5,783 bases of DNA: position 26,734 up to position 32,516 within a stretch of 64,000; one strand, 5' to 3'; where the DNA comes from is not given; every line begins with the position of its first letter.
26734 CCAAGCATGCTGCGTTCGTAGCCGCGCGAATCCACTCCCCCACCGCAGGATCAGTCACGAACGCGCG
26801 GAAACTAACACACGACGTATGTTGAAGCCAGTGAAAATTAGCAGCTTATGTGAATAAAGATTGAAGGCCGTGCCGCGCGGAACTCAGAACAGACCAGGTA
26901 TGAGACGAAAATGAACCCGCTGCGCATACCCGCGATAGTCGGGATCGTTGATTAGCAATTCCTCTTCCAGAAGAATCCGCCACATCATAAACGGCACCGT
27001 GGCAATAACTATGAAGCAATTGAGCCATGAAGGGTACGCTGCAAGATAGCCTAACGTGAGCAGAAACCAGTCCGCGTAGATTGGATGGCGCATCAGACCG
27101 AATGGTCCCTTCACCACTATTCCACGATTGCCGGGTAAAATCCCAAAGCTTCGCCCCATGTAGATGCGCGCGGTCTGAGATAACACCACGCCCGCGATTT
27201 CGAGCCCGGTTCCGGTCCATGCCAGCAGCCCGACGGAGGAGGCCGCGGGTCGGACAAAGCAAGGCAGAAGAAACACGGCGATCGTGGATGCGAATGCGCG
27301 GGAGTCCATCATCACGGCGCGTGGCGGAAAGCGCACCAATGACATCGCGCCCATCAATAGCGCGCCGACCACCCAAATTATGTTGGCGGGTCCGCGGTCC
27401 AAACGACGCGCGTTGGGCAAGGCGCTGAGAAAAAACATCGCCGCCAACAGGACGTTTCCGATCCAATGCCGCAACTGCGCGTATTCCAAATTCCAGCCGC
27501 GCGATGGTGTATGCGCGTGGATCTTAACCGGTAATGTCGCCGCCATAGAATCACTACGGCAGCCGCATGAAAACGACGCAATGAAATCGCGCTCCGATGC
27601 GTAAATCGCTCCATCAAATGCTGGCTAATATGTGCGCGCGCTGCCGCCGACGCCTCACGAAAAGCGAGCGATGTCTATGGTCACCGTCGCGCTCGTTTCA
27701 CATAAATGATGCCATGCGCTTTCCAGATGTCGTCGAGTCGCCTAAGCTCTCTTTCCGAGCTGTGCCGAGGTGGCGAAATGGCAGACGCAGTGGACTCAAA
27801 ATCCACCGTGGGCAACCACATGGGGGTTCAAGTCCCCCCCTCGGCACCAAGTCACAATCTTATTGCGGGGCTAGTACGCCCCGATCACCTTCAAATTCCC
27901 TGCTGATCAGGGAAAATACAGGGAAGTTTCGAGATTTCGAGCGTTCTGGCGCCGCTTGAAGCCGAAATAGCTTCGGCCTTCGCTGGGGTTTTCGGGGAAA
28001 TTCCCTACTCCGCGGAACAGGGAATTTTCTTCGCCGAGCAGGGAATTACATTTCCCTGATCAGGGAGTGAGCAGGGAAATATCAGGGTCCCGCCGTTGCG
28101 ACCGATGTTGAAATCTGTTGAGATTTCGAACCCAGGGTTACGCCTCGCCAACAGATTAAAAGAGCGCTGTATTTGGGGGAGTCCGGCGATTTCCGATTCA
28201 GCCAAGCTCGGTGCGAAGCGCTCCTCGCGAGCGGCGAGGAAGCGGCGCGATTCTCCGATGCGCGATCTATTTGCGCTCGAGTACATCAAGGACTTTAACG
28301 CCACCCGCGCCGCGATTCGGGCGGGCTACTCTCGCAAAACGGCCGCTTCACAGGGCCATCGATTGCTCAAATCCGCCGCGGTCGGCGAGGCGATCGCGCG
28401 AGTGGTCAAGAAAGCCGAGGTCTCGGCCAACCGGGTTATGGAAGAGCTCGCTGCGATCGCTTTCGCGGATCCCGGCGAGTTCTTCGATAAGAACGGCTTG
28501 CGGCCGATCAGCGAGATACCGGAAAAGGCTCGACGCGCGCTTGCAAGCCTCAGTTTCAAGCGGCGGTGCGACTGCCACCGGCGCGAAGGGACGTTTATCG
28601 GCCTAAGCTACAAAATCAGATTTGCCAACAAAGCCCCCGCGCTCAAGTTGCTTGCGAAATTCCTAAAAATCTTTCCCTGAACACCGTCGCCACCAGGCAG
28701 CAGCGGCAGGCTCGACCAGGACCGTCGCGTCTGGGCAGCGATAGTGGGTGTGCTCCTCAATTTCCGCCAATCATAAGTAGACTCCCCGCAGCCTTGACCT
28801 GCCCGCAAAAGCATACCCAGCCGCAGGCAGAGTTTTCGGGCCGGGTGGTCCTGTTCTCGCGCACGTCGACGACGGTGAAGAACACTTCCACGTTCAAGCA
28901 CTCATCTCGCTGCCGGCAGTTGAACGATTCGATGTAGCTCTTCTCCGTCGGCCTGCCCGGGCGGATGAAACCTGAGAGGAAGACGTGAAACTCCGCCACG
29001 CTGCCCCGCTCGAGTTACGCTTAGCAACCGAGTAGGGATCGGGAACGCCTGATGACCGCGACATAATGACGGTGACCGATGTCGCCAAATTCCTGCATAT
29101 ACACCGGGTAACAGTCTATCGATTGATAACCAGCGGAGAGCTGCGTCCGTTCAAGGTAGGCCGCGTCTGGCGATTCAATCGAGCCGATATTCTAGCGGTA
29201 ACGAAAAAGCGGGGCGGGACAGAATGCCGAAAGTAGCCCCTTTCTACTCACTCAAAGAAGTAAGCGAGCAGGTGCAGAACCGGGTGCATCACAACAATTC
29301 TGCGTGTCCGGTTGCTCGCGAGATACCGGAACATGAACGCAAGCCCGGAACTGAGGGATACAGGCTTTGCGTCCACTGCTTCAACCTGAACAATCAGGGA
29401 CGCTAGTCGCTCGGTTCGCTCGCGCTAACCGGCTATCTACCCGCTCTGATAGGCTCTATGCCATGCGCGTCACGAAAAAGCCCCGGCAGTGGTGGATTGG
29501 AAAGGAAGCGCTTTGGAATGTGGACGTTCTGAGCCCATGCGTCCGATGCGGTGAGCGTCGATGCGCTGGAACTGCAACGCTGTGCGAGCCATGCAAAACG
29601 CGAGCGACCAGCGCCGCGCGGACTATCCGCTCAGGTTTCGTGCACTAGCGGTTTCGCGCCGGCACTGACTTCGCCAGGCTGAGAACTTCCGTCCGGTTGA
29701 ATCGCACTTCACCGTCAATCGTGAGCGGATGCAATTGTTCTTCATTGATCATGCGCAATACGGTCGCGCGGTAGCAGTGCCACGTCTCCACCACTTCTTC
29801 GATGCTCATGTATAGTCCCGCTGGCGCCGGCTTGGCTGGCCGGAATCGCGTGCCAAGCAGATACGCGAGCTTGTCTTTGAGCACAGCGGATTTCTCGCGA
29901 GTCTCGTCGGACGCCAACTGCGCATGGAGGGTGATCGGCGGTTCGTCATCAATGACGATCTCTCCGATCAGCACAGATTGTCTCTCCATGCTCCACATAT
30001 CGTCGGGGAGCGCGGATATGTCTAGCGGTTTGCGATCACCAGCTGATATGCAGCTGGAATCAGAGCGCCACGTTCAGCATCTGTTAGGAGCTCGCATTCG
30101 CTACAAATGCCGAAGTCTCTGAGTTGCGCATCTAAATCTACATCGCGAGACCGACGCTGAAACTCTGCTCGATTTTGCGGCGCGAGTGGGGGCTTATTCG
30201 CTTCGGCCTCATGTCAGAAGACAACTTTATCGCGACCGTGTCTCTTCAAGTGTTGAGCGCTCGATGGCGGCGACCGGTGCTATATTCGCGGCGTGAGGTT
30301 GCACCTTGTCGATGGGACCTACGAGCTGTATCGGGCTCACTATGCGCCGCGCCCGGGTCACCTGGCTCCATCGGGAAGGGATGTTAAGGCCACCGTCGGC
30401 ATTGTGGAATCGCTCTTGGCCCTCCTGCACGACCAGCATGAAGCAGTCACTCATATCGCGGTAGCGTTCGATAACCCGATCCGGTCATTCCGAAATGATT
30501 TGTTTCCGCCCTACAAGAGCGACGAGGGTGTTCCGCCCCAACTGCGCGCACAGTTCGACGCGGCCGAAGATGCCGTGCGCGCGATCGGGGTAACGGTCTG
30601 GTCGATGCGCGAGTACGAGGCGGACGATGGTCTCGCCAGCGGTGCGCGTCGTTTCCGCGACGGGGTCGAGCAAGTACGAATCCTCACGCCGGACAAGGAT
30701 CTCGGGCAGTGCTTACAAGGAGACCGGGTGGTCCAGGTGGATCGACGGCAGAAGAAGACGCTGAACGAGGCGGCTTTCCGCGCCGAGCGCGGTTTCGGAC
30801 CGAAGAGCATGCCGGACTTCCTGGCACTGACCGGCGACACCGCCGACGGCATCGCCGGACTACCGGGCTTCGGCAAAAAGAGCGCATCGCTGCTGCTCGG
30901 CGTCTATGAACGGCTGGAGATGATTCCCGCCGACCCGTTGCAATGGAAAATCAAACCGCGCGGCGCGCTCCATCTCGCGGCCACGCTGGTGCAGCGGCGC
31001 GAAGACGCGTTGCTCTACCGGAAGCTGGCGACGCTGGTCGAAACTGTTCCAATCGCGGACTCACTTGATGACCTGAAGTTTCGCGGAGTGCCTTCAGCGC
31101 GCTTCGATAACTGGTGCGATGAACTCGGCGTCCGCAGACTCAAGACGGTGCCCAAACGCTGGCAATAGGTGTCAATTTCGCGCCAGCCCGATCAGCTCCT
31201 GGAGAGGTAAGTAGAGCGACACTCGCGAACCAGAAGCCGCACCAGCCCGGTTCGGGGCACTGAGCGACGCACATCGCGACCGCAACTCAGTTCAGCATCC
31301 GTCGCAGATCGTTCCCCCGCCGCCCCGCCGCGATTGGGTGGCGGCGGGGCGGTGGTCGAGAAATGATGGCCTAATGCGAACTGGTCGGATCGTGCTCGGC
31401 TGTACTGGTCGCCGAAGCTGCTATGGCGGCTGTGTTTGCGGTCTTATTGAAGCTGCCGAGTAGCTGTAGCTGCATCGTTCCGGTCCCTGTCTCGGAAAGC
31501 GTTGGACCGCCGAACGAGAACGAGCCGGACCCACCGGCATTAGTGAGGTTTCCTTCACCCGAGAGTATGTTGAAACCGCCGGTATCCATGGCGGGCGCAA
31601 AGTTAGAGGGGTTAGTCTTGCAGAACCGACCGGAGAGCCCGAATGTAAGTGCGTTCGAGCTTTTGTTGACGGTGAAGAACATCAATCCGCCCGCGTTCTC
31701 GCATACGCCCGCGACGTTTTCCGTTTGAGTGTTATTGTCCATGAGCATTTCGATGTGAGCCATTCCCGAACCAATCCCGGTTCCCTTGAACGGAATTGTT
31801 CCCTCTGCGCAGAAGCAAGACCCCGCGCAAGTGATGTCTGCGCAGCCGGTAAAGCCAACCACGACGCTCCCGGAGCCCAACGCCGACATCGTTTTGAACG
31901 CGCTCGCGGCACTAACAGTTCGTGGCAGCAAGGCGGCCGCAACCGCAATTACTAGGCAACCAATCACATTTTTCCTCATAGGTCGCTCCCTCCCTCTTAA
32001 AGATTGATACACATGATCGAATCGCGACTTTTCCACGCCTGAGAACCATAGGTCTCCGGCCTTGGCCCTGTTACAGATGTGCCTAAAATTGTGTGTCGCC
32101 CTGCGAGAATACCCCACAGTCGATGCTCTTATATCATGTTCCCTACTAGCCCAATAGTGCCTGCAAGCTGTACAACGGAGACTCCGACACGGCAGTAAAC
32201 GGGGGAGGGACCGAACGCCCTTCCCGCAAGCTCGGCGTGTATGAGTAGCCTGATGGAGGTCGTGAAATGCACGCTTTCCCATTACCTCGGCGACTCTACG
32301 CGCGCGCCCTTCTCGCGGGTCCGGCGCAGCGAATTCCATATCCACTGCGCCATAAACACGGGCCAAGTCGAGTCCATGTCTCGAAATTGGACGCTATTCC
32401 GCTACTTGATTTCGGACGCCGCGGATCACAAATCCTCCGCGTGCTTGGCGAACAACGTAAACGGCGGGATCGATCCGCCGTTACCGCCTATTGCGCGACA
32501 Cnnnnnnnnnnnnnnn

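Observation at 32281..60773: Dispersed 110-170 bp intergenic repeat family, seven copies within 30 kb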

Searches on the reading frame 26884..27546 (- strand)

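Call 108: search_protein_families(library=pfam, proteins=[window:26884-27546:-], max_evalue=0.001)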
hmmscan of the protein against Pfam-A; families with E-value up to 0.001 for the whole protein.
window:26884-27546:- (220 aa): 2 families
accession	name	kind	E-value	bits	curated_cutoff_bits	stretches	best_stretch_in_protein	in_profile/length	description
PF04191.18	PEMT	-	5.3e-07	30.5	25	1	108-197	9-97/105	Phospholipid methyltransferase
PF04140.19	ICMT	-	3.3e-05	24.7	24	1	141-199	33-94/95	Isoprenylcysteine carboxyl methyltransferase (ICMT) family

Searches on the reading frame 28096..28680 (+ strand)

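Call 24: search_protein_families(library=pfam, proteins=[window:28096-28680:+], max_evalue=0.01)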
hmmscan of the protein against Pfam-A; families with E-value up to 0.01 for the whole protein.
window:28096-28680:+ (194 aa): 1 family
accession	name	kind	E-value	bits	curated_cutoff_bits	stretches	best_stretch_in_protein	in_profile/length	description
PF03592.21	Terminase_2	-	2.5e-26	93.4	26.1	1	58-192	7-130/141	Terminase small subunit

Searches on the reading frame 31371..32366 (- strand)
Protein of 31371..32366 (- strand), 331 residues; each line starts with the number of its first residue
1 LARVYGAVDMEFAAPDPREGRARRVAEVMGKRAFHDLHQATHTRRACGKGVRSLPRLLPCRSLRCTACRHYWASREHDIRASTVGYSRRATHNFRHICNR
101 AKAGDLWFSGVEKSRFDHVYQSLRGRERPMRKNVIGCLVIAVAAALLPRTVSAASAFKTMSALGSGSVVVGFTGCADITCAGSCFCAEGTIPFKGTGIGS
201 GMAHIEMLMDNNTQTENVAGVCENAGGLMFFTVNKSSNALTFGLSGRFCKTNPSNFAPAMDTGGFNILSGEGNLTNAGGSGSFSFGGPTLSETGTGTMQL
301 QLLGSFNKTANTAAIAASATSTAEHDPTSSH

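Call 13: search_protein_families(library=pfam, proteins=[window:31371-32366:-], max_evalue=0.01)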
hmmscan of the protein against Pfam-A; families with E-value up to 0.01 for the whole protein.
window:31371-32366:- (331 aa): 0 families

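Call 26: search_protein_families(library=ncbifam, proteins=[window:31371-32366:-], max_evalue=0.01)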
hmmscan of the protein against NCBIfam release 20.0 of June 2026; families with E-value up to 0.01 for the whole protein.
window:31371-32366:- (331 aa): 0 families

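Call 27: search_protein_families(library=phrogs, proteins=[window:31371-32366:-], max_evalue=0.01)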
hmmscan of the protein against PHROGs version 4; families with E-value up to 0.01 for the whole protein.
window:31371-32366:- (331 aa): 0 families
